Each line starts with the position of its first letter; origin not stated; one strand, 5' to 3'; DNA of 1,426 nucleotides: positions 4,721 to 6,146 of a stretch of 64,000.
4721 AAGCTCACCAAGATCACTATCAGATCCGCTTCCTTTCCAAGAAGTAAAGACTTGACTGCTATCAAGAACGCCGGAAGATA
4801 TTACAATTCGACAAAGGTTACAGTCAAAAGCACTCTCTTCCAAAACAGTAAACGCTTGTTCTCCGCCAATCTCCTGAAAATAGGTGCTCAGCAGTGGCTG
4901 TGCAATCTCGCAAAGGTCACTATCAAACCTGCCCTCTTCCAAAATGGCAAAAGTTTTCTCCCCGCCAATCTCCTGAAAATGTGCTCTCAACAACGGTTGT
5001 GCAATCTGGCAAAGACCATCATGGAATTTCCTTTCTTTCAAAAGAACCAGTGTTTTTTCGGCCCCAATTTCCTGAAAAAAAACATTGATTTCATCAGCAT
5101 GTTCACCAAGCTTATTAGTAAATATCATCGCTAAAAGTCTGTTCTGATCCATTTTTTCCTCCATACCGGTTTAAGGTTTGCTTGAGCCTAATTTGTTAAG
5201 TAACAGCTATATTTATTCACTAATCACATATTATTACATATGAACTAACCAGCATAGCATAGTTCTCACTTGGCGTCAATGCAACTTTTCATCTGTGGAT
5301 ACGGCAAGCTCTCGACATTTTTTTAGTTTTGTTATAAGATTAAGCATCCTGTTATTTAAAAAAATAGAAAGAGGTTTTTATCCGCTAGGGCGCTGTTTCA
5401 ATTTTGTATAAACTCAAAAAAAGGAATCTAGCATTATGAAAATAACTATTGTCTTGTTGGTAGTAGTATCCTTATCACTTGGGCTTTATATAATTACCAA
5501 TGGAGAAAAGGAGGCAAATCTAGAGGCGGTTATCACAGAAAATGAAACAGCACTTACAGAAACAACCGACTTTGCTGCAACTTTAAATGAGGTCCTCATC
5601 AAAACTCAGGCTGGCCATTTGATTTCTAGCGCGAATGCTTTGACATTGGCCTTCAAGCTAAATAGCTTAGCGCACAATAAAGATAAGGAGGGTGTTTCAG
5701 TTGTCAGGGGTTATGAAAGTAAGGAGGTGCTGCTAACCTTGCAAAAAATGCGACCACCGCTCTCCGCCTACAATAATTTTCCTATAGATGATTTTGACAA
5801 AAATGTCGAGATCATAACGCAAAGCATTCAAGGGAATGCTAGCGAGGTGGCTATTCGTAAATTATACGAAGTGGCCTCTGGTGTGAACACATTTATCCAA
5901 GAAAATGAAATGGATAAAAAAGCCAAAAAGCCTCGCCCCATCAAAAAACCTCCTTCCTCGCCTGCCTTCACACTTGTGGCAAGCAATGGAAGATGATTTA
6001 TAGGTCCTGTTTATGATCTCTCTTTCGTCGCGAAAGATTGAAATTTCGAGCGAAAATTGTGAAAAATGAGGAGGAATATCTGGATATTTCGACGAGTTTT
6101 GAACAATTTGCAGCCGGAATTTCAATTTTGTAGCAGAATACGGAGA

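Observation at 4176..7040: Duplicated paralog pair of ~38-aa tandem-repeat proteins, copied together with terminator and promoter regions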

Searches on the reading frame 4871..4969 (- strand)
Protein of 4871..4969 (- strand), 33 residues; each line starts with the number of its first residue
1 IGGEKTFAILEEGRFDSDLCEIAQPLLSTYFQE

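Call 25: search_protein_representatives(alignment_id=A4)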
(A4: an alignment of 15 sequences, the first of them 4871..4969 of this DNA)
Query: 15 sequences, 33 profile positions. Proteins with E-value up to 0.001 (for the whole library): 3; up to 1e-10: 1; up to 1e-30: 1. The best 3 are listed.
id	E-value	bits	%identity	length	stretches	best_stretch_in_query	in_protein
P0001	9.9e-130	438.2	-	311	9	1-33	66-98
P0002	4.9e-04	36.1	-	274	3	8-29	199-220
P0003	9.3e-04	35.2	-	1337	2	3-16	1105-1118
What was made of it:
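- On DUF7104 (PF23397): The only link is a borderline E=9e-4 hit of the unit profile to one fungal protein (call 25).
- Checked: The unit profile matches A in 9 stretches, 438 bits (call 25).
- Tried and rejected: An exhaustive HMMER search with a 15-unit profile over 1.84 billion representatives found only A plus two borderline hits (call 25).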

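Call 39: search_protein_families(library=pfam, proteins=[P0003, P0002], max_evalue=0.01)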
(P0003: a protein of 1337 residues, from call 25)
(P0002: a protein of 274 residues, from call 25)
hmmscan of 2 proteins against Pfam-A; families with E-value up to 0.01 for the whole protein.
P0003 (1337 aa): 3 families
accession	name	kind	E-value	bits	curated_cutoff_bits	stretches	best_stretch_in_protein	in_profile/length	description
PF23397.1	DUF7104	-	7.8e-209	675.5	26.1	16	983-1013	1-31/31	Domain of unknown function (DUF7104)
PF06985.17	HET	-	4.9e-30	105.2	22.5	1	206-348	1-146/146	Heterokaryon incompatibility protein (HET)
PF20857.2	Pgp3_helical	-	1.9e-07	31.2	27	0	978-992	3-17/39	Immunodominant antigen Pgp3, helical domain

P0002 (274 aa): 0 families

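Call 78: search_solved_structures(query=A4, max_evalue=10, show_alignments=3)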
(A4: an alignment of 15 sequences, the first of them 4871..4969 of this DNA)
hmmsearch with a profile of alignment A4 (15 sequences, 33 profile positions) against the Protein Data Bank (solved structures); distinct sequences matched with E-value up to 10: 1.
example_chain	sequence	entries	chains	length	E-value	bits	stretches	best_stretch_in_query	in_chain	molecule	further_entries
7o4x_A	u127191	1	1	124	0.24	14.6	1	3-19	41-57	Nitrogen regulatory protein P-II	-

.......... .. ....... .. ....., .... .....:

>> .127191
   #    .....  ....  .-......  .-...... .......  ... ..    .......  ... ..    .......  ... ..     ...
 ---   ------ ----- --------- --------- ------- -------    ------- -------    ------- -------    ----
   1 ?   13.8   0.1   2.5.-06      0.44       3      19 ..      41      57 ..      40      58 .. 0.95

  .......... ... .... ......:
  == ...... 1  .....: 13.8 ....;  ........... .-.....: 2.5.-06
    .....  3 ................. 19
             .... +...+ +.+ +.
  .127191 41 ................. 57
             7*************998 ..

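Call 79: search_protein_families(library=pfam, alignment_id=A4, max_evalue=1)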
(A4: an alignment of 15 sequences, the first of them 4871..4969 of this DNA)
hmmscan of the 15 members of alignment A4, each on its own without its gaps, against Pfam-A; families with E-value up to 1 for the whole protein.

A. member 1, window:4871-4969:- (33 aa): 0 families

B. families by the number of members that match (of 15 scanned): 1 family
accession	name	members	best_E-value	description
PF17793.6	AHD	1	0.1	ANC1 homology domain (AHD)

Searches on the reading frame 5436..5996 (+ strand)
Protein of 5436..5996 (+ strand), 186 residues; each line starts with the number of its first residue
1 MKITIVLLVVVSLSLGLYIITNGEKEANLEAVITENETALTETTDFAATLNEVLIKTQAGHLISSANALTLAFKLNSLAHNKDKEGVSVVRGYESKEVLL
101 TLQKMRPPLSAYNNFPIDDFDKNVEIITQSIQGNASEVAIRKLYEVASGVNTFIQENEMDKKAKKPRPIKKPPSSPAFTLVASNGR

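Call 3: search_protein_families(library=pfam, proteins=[window:5436-5996:+], max_evalue=1)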
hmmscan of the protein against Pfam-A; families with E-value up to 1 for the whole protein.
window:5436-5996:+ (186 aa): 1 family
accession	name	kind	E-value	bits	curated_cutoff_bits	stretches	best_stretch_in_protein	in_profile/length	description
PF16834.11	CSM2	-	0.03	14.4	27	1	110-174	35-101/201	Shu complex component Csm2, DNA-binding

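Call 21: search_protein_families(library=ncbifam, proteins=[window:5436-5996:+], max_evalue=0.001)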
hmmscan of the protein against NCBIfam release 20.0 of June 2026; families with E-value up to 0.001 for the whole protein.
window:5436-5996:+ (186 aa): 0 families

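Call 43: find_homologous_proteins(query=window:5436-5996:+, max_evalue=0.001)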
Query window:5436-5996:+ (186 aa): 3 proteins with E <= 0.001 among 209 candidates.
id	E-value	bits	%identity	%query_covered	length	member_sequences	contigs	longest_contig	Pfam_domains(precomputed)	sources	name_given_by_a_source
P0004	5.0e-111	386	100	100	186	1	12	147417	-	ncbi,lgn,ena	-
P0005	4.4e-59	217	62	99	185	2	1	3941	-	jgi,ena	jgi:hypothetical protein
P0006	8.7e-48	180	61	84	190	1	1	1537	-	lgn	-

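Call 44: find_encoding_contigs(protein=P0005, flank=5000)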
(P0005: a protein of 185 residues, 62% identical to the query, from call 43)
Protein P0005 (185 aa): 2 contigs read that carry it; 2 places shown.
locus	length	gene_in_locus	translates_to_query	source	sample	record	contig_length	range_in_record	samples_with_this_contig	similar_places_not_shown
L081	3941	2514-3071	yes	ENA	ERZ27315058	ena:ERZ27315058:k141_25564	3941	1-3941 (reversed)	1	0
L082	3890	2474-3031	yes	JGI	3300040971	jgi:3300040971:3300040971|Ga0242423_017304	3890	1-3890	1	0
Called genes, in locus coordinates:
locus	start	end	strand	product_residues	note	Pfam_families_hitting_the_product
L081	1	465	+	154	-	?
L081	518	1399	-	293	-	PF13406:SLT_2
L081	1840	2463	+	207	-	PF03734:YkuD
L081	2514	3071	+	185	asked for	-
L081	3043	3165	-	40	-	-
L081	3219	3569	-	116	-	PF01807:Zn_ribbon_DnaG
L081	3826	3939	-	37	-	?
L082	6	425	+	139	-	-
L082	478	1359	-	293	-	PF13406:SLT_2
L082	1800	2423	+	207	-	PF03734:YkuD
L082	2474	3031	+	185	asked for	-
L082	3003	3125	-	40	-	-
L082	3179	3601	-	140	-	PF01807:Zn_ribbon_DnaG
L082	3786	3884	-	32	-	-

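Call 45: find_encoding_contigs(protein=P0006, flank=5000)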
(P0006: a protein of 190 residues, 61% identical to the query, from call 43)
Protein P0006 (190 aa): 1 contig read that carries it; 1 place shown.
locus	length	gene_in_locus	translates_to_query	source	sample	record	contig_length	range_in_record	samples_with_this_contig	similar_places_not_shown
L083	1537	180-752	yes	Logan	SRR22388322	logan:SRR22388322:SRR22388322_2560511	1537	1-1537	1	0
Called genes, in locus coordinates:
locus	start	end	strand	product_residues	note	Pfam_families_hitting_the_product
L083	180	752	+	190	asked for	-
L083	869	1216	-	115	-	PF00453:Ribosomal_L20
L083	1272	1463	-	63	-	PF01632:Ribosomal_L35p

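Call 61: search_protein_families(library=padloc, proteins=[window:5436-5996:+], max_evalue=1)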
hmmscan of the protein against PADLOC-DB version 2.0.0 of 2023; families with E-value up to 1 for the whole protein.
window:5436-5996:+ (186 aa): 0 families

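Call 62: search_protein_families(library=phrogs, proteins=[window:5436-5996:+], max_evalue=1)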
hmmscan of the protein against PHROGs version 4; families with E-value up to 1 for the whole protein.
window:5436-5996:+ (186 aa): 2 families
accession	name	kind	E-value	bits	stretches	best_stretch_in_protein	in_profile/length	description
phrog_18755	-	unknown function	0.095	13.7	1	4-42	106-144/155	-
phrog_7327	-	unknown function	0.23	12.1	1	103-161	39-98/179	-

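Call 63: find_encoding_contigs(protein=P0004, flank=4000, max_places=10)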
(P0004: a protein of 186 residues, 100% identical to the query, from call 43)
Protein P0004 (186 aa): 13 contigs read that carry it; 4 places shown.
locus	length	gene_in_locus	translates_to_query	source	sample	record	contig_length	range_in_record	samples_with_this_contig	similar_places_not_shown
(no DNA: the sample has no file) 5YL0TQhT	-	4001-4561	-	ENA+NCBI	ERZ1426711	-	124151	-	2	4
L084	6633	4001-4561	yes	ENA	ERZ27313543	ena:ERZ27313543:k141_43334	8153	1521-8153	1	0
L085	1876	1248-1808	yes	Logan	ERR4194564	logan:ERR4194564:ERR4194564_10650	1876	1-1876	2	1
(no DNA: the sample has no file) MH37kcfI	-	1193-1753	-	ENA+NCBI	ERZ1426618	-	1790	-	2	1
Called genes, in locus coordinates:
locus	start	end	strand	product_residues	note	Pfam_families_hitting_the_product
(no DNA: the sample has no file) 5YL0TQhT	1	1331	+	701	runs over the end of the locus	PF00912:Transgly, PF00905:Transpeptidase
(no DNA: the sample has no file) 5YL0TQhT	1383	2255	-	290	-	PF13406:SLT_2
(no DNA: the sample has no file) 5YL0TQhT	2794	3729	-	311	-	PF09189:MoaD_arch (faint)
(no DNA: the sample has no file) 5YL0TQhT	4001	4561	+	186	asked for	-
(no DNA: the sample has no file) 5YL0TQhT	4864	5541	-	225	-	-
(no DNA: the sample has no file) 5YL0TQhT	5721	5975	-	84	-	PF09851:SHOCT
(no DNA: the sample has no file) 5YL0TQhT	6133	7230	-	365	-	PF00180:Iso_dh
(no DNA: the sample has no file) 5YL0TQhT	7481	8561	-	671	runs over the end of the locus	PF17159:MASE3, PF00989:PAS (weak), PF13188:PAS_8, PF13426:PAS_9, PF24820:Diguanyl_cycl_sensor (weak)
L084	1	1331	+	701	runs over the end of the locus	PF00912:Transgly, PF00905:Transpeptidase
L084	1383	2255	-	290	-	PF13406:SLT_2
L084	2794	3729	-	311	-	PF09189:MoaD_arch (faint)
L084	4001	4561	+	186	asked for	-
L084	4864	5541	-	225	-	-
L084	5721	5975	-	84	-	PF09851:SHOCT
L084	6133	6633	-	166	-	?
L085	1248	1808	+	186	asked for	-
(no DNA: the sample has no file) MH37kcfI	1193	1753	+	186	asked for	-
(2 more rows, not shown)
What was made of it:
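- Checked: Another gene caller chose the 307-aa form (call 63).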
